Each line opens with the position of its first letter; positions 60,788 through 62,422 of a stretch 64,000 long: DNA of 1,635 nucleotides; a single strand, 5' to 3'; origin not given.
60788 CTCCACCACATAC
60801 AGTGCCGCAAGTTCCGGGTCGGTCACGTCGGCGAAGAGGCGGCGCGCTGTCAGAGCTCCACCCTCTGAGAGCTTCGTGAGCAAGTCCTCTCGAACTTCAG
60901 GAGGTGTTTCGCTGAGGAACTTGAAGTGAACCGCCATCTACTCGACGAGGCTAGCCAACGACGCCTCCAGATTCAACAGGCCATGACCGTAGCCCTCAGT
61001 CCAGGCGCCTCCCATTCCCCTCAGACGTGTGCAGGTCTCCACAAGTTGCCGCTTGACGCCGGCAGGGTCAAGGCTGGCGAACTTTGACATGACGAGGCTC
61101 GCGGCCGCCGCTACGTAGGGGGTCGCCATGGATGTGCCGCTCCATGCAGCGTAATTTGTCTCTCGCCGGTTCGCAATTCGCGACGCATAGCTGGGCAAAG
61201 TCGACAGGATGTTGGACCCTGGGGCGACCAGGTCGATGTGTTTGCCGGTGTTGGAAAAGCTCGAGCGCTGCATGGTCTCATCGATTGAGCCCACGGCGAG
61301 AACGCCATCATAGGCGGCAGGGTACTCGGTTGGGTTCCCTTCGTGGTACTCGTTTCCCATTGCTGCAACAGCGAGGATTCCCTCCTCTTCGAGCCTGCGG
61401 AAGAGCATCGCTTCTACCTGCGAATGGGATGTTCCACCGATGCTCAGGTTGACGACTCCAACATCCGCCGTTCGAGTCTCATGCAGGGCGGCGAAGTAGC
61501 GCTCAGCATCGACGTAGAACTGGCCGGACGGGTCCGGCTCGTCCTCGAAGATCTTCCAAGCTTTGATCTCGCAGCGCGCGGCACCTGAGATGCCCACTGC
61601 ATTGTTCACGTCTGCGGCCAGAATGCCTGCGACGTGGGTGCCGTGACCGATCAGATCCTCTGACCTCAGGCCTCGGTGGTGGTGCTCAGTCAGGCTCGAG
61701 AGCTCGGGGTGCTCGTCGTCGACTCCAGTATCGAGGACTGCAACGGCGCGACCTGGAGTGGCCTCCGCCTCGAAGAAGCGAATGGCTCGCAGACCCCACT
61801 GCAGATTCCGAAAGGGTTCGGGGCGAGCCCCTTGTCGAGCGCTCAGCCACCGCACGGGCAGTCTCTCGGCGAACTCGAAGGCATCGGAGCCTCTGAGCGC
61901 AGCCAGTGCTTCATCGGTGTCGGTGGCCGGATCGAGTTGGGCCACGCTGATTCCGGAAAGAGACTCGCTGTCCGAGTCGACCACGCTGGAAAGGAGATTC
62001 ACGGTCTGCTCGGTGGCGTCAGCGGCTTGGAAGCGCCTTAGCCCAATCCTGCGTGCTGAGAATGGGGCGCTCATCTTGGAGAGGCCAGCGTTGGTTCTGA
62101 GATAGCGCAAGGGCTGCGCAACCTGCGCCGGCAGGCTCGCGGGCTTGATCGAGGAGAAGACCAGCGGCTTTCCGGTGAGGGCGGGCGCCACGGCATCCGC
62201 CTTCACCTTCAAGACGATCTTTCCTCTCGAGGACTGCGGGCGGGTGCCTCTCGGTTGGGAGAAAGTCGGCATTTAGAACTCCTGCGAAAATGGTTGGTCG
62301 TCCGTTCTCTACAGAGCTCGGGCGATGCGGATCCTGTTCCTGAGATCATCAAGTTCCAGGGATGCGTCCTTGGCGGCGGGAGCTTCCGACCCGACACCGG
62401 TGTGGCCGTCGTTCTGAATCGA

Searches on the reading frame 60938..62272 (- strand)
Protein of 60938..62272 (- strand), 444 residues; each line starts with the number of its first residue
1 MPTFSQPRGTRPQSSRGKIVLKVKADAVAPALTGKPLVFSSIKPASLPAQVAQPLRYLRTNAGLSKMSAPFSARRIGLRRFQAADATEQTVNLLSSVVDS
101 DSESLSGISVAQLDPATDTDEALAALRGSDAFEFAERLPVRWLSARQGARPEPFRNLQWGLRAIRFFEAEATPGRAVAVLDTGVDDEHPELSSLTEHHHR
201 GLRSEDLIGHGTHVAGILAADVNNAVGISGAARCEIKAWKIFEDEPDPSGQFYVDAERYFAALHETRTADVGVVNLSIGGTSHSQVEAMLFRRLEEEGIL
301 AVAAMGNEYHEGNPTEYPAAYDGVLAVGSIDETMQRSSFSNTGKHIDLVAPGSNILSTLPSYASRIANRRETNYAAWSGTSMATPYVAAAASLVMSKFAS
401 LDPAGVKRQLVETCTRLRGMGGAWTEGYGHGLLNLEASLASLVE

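Call 66: search_protein_families(library=pfam, proteins=[window:60938-62272:-], max_evalue=0.0001)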
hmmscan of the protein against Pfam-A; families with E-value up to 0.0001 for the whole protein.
window:60938-62272:- (444 aa): 1 family
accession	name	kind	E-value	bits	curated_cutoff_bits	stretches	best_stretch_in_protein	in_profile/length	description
PF00082.27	Peptidase_S8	-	5.8e-47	160.8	21.8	1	175-431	4-288/288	Subtilase family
